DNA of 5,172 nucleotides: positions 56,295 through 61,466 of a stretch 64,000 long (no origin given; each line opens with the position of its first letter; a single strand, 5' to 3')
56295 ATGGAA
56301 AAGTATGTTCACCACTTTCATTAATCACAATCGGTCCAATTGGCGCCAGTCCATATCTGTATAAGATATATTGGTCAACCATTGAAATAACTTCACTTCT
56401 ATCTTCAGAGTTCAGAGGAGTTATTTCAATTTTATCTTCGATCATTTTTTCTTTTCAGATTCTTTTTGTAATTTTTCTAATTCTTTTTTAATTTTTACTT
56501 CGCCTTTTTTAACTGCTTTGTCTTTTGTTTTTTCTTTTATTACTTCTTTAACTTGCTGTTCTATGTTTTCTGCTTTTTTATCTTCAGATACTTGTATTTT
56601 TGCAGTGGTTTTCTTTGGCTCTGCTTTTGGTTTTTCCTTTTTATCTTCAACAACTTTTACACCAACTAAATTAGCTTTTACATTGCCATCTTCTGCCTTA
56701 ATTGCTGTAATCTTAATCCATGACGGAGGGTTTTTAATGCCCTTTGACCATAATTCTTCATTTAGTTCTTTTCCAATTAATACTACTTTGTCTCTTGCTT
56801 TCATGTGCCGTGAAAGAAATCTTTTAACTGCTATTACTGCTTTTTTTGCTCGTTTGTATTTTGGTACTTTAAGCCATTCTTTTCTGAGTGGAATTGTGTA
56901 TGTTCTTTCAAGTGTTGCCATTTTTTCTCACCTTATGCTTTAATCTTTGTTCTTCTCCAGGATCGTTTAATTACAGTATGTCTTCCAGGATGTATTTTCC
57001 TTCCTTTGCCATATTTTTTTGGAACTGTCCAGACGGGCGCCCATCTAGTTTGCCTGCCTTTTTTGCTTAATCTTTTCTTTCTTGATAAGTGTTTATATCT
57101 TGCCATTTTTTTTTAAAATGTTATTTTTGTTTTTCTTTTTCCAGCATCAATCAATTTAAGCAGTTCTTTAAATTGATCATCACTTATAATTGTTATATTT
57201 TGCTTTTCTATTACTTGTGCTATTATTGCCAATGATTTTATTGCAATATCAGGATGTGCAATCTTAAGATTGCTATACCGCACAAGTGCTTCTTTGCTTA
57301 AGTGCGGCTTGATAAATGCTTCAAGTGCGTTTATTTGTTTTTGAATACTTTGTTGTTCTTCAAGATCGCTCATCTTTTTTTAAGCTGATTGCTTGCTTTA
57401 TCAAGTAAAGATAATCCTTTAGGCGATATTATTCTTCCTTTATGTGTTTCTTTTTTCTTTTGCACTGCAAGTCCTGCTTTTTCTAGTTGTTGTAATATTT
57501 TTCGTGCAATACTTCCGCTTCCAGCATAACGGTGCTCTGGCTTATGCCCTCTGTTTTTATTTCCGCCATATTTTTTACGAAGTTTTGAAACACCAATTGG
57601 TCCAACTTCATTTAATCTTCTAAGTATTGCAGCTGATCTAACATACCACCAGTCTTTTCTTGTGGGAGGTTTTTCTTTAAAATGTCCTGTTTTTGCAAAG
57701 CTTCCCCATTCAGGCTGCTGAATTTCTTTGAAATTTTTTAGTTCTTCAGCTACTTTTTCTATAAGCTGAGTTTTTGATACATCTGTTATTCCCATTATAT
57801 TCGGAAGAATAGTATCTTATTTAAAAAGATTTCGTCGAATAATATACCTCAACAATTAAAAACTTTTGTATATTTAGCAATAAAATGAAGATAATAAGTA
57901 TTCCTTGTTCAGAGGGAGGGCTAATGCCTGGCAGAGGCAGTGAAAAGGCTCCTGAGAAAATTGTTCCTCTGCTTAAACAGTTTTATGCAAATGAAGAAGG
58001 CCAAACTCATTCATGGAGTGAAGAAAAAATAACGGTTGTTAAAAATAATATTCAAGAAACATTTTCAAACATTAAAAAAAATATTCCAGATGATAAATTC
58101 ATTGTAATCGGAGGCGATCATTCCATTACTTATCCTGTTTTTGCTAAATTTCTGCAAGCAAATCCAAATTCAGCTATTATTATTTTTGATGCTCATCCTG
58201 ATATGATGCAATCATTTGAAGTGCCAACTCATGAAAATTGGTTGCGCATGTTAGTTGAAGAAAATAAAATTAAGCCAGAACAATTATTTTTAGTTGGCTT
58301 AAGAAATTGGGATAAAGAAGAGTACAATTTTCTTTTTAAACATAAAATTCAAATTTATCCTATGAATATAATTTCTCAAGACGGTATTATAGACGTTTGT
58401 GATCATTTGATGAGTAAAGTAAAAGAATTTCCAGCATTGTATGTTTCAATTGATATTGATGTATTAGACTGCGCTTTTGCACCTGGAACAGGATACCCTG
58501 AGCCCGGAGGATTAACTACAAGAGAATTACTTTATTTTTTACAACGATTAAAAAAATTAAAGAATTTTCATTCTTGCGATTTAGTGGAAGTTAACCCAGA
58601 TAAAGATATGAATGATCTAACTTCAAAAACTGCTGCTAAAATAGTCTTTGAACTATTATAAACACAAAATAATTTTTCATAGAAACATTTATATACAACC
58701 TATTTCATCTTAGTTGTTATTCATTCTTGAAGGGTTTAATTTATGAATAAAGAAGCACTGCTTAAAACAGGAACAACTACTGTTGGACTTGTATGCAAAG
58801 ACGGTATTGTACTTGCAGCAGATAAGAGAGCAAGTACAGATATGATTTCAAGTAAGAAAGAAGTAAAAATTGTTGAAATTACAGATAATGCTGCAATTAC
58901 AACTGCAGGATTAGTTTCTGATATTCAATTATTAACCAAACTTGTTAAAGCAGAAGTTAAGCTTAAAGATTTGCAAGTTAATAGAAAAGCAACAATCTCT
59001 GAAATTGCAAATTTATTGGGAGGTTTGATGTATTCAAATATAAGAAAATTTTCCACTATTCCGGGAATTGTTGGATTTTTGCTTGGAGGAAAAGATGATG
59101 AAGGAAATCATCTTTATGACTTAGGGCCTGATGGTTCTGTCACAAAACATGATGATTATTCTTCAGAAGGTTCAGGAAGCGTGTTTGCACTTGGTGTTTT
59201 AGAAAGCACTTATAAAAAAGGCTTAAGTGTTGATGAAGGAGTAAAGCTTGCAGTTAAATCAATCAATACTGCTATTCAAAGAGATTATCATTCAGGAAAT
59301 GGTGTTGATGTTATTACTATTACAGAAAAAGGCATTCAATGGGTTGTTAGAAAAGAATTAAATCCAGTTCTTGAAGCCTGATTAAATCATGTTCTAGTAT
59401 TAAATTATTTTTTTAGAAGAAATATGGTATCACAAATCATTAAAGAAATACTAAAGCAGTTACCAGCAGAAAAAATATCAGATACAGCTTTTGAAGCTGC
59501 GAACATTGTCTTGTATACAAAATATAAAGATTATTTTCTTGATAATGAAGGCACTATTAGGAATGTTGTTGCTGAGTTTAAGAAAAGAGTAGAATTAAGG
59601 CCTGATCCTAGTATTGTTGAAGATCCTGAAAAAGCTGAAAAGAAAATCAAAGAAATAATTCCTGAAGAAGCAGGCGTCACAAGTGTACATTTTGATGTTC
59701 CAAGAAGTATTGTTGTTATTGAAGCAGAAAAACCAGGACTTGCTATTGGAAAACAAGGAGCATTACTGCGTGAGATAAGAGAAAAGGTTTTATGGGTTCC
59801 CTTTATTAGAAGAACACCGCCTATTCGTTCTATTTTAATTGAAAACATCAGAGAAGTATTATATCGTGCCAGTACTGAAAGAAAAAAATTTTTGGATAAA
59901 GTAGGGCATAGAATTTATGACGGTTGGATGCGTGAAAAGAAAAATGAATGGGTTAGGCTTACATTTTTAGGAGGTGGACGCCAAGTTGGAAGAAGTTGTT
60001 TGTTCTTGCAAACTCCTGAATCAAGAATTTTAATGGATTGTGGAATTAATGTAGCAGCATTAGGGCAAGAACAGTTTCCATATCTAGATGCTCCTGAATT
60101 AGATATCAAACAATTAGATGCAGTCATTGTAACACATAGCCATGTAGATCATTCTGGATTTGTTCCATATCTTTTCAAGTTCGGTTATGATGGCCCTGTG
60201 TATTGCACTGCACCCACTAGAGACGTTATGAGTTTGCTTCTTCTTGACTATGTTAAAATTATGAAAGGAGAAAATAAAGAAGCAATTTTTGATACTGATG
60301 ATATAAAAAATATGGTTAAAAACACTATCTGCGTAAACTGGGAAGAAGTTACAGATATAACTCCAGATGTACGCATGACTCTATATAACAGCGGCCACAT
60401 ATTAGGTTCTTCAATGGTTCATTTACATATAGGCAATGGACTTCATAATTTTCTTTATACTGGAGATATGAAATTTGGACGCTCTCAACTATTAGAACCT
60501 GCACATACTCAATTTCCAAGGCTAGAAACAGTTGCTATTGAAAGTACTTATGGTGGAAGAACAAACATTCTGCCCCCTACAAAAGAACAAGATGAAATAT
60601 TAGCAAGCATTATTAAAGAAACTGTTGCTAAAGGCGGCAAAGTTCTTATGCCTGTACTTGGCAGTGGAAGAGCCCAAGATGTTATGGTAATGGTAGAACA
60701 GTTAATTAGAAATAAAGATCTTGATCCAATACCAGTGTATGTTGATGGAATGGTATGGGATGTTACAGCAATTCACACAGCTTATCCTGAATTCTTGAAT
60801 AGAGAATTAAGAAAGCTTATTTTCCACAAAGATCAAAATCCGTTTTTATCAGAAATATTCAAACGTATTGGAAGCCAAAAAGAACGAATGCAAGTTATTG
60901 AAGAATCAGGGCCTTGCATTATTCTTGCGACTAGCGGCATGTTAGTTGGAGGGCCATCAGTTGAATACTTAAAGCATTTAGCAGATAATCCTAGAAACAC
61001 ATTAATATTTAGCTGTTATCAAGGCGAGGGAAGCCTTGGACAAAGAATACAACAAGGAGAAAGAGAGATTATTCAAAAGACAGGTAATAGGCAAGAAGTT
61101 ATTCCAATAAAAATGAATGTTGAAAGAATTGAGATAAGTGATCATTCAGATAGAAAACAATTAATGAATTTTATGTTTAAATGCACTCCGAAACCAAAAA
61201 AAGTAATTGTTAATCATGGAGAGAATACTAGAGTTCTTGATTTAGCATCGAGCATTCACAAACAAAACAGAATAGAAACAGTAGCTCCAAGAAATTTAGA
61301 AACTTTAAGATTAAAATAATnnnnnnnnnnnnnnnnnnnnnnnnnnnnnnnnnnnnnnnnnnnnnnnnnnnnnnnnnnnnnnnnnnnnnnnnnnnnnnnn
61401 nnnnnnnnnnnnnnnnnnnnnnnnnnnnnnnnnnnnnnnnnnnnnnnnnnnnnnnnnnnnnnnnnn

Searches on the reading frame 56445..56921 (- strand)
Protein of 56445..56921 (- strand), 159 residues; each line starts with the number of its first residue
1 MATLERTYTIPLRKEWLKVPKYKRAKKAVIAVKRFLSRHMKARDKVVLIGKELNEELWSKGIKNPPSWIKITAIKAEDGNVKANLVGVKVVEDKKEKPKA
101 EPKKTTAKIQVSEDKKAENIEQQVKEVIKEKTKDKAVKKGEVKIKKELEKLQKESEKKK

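Call 90: search_protein_families(library=pfam, proteins=[window:56445-56921:-], max_evalue=0.01)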
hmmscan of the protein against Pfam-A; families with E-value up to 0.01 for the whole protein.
window:56445-56921:- (159 aa): 1 family
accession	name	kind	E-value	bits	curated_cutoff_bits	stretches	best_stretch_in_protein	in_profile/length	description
PF01198.24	Ribosomal_L31e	-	4.1e-13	49.8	25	1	6-72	5-69/82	Ribosomal protein L31e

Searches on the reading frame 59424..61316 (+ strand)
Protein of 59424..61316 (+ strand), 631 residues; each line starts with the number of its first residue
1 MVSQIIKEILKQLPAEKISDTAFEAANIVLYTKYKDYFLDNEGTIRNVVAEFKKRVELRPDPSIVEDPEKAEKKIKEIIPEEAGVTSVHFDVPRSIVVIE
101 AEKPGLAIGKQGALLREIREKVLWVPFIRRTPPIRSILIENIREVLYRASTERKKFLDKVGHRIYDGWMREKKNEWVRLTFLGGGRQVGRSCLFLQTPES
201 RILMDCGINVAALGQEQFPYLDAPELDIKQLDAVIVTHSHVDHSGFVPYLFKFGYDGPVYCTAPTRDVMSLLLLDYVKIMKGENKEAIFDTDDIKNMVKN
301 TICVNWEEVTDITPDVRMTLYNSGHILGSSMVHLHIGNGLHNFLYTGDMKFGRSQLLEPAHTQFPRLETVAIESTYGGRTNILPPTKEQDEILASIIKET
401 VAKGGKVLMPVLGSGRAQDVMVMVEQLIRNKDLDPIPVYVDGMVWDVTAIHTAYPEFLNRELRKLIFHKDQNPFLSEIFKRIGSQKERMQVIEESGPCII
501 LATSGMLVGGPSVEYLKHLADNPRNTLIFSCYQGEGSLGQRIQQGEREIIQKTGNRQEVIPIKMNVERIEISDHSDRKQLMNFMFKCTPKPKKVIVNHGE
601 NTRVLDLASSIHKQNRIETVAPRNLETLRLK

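Call 66: search_protein_families(library=pfam, proteins=[window:59424-61316:+], max_evalue=0.00001)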
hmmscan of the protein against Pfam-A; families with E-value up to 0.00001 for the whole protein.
window:59424-61316:+ (631 aa): 7 families
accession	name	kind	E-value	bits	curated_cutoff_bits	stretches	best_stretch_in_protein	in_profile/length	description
PF10996.14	Beta-Casp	-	5.8e-31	108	27.7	1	417-542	1-120/120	Beta-Casp domain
PF17214.9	KH_TffA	-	5.7e-17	61.9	22.6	1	3-64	5-67/68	Transcription termination factor FttA, KH domain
PF00753.33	Lactamase_B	-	5.1e-15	56.4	22.7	1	188-360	4-161/196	Metallo-beta-lactamase superfamily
PF16661.11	Lactamase_B_6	-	6.2e-15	55.5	27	1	195-360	2-173/193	Metallo-beta-lactamase superfamily domain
PF07521.17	RMMBL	-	3.4e-12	46.6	21.6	1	560-622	2-63/63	Zn-dependent metallo-hydrolase RNA specificity domain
PF12706.13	Lactamase_B_2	-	2.6e-10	40.7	27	1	201-355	2-149/200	Beta-lactamase superfamily domain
PF07650.23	KH_2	-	4.7e-06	26.8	22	1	74-121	5-53/78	KH domain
